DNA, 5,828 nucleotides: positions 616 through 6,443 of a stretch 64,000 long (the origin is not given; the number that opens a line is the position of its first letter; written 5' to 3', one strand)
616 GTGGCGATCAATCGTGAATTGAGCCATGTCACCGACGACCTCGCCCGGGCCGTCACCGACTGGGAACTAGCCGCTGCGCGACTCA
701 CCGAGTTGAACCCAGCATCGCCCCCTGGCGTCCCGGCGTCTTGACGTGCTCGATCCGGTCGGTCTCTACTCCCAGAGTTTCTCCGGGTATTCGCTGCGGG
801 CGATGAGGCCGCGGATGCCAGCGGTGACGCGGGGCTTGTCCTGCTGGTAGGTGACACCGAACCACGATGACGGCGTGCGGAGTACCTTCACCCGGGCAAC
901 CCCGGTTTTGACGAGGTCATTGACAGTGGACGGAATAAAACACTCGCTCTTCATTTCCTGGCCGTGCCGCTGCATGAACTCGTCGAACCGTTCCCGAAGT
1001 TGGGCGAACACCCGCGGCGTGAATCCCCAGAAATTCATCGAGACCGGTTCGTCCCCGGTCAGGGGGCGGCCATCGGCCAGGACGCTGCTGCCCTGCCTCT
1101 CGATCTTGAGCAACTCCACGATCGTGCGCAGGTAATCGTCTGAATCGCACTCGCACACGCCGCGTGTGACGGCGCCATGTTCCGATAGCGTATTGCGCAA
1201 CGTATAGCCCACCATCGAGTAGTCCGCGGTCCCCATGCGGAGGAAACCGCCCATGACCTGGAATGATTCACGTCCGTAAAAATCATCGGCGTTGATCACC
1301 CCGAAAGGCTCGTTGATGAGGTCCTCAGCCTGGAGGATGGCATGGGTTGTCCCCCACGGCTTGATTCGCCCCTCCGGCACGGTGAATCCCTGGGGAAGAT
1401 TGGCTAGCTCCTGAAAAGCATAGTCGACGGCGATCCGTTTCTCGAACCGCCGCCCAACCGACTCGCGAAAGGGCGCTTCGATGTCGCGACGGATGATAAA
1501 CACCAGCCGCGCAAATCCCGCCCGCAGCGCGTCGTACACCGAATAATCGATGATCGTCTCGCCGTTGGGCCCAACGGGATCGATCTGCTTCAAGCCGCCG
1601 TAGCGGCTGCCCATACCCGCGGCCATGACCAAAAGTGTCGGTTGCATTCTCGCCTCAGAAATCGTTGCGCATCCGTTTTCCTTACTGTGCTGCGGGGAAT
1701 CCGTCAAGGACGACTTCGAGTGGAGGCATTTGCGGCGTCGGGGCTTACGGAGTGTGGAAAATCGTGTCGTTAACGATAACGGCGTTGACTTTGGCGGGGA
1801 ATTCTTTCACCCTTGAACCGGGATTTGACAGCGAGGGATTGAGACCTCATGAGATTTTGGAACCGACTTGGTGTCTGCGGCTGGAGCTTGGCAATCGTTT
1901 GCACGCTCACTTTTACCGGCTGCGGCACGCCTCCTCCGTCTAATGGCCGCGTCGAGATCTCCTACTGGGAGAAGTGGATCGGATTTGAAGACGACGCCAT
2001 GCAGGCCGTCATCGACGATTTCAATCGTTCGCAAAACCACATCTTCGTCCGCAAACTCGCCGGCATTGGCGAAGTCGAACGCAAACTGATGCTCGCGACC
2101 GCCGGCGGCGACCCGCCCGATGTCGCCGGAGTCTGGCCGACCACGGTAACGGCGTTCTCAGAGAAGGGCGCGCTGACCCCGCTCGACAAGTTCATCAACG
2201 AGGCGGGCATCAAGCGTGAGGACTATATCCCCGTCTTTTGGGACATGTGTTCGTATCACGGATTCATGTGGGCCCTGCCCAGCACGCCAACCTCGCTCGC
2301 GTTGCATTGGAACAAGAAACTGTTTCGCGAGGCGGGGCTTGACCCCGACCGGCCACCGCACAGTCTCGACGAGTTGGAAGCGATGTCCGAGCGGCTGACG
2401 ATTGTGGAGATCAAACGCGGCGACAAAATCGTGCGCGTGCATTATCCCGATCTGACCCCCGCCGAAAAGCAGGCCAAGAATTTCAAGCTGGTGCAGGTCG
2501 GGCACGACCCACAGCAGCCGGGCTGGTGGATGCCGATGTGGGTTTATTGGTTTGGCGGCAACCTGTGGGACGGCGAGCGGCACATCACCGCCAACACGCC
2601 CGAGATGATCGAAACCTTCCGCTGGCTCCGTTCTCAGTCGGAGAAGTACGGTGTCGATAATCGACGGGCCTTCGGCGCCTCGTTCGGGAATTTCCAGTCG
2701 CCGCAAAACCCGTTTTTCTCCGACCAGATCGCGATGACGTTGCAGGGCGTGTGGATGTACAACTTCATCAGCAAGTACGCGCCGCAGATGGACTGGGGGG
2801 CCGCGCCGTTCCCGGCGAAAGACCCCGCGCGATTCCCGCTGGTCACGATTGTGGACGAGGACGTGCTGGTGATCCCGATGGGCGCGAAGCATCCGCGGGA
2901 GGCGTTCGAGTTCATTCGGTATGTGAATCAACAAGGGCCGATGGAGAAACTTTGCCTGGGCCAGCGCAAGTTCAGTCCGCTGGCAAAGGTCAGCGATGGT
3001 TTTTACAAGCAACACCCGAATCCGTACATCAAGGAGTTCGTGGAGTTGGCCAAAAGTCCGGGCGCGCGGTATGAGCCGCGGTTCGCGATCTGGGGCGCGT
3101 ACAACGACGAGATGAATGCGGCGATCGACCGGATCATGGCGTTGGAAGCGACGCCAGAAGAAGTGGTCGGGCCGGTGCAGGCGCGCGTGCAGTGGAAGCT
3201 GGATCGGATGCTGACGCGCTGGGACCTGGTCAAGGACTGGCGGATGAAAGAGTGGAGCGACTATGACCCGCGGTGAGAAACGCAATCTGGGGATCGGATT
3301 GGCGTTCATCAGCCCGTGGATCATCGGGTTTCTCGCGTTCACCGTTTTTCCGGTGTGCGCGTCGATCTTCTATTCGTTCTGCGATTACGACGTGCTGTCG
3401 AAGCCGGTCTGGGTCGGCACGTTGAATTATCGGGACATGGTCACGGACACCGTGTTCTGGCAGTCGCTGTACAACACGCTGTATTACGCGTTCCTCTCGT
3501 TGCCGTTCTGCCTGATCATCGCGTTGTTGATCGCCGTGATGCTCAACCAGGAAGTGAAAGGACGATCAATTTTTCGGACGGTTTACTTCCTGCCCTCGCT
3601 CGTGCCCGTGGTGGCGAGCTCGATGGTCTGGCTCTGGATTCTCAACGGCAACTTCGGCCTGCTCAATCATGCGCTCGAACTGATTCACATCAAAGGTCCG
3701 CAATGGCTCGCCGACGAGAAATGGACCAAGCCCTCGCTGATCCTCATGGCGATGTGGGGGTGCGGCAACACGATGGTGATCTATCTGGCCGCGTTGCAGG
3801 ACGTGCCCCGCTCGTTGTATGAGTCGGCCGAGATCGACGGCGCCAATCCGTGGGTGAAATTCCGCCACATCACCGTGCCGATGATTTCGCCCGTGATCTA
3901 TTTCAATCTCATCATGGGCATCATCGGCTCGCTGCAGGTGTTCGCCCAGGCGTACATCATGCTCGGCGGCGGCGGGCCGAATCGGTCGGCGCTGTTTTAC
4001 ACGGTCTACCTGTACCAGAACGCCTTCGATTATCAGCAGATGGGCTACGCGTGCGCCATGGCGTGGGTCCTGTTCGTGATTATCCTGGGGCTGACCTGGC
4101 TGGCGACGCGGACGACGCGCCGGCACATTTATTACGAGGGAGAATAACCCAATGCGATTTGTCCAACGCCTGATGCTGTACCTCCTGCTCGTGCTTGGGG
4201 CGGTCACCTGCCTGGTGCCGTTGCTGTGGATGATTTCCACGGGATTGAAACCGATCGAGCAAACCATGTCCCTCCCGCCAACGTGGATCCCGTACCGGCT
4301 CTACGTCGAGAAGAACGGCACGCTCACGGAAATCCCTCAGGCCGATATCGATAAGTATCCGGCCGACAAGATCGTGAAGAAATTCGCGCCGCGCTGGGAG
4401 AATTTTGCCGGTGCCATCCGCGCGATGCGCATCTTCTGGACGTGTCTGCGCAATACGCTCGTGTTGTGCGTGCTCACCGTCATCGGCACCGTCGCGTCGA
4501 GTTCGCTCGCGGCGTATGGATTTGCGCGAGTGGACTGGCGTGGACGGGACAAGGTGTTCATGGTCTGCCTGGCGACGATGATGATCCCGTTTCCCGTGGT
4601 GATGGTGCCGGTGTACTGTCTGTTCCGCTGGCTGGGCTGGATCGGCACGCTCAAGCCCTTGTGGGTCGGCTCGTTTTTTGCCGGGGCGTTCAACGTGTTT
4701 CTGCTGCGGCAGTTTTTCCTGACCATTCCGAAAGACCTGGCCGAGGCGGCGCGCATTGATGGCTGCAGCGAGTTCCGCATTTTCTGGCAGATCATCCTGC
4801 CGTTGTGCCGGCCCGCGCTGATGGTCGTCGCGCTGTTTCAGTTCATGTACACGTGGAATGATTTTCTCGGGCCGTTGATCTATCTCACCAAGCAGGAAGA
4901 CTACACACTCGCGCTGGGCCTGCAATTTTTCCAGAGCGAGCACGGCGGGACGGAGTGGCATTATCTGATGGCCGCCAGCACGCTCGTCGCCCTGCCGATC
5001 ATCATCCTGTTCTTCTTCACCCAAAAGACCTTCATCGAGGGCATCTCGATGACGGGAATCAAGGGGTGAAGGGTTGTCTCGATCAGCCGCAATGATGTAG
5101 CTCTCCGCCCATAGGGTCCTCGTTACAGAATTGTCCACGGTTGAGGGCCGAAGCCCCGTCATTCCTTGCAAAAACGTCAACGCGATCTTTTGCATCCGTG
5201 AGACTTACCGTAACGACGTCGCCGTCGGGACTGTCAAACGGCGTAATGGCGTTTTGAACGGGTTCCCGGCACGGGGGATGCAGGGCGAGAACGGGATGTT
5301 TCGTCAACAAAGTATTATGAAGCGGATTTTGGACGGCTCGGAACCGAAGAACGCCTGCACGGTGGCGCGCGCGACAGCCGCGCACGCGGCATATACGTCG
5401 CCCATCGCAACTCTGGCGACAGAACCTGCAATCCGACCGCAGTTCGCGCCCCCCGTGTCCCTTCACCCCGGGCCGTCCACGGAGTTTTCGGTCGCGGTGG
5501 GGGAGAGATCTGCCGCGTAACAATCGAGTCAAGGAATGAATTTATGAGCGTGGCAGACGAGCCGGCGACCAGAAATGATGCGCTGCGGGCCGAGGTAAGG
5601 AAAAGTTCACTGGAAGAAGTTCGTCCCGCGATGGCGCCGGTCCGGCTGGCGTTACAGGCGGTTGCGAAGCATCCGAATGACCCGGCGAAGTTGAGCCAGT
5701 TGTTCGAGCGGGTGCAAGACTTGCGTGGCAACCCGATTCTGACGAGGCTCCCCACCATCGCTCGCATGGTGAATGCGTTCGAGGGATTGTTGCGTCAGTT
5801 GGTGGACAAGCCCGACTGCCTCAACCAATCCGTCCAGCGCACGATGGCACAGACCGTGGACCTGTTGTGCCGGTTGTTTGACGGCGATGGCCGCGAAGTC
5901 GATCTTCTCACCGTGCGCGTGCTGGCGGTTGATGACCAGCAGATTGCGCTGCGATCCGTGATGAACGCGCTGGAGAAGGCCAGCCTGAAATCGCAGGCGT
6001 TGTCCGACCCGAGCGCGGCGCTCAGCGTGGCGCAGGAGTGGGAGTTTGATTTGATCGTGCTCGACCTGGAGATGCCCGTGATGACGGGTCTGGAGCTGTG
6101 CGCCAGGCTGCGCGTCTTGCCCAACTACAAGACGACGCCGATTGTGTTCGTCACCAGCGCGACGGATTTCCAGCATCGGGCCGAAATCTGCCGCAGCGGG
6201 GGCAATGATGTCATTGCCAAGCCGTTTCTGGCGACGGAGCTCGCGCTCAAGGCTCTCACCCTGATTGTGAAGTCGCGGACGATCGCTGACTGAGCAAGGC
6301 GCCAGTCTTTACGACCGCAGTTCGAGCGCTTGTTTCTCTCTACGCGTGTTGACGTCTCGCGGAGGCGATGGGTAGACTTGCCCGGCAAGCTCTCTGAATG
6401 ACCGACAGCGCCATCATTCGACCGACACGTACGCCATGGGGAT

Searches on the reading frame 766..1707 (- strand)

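Call 14: search_protein_families(library=pfam, proteins=[window:766-1707:-], max_evalue=0.001)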
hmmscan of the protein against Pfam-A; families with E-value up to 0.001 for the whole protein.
window:766-1707:- (313 aa): 2 families
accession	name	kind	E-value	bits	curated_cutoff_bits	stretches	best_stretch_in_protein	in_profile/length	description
PF00483.29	NTP_transferase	-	3.3e-06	27.3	21.2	1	27-251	4-201/245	Nucleotidyl transferase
PF12804.13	NTP_transf_3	-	0.00058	20.5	27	1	26-75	2-49/160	MobA-like NTP transferase domain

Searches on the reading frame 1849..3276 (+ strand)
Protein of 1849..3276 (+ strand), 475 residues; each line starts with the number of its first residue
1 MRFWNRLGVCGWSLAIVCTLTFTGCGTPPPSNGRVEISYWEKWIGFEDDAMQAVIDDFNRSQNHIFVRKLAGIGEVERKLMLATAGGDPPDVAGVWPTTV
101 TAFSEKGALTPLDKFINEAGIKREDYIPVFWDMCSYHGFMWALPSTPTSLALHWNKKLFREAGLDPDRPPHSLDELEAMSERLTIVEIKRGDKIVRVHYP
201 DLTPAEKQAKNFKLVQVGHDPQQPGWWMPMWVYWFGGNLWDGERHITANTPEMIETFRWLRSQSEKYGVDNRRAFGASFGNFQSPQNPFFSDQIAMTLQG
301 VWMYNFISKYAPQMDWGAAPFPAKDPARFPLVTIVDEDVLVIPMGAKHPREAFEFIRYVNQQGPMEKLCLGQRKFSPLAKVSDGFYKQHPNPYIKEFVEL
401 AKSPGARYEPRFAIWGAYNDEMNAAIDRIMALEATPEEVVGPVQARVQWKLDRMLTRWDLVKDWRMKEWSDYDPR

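Call 14: search_protein_families(library=pfam, proteins=[window:1849-3276:+], max_evalue=0.001)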
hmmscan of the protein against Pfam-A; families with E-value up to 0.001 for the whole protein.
window:1849-3276:+ (475 aa): 2 families
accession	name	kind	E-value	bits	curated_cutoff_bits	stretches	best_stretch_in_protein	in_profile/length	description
PF01547.30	SBP_bac_1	-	1.2e-23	85.1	26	1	49-359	6-300/307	Bacterial extracellular solute-binding protein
PF13416.11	SBP_bac_8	-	1.3e-17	64.9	27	1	54-370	2-254/279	Bacterial extracellular solute-binding protein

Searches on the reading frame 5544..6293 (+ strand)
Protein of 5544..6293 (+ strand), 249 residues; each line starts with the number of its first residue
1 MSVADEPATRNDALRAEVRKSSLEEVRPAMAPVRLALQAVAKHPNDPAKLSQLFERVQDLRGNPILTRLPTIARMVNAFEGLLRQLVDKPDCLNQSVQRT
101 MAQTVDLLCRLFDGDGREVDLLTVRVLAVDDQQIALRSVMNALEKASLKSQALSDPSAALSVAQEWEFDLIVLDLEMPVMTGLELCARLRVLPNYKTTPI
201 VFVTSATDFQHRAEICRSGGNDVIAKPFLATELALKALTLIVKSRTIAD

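Call 14: search_protein_families(library=pfam, proteins=[window:5544-6293:+], max_evalue=0.001)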
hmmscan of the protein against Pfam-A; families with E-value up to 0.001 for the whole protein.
window:5544-6293:+ (249 aa): 2 families
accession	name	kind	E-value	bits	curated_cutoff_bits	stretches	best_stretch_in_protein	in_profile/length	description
PF00072.30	Response_reg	-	1.6e-22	80.2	30.2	1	126-234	1-107/111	Response regulator receiver domain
PF23198.2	PDE8A_N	-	0.00076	19.8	29.6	0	126-213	15-101/147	PDE8A-like, N-terminal domain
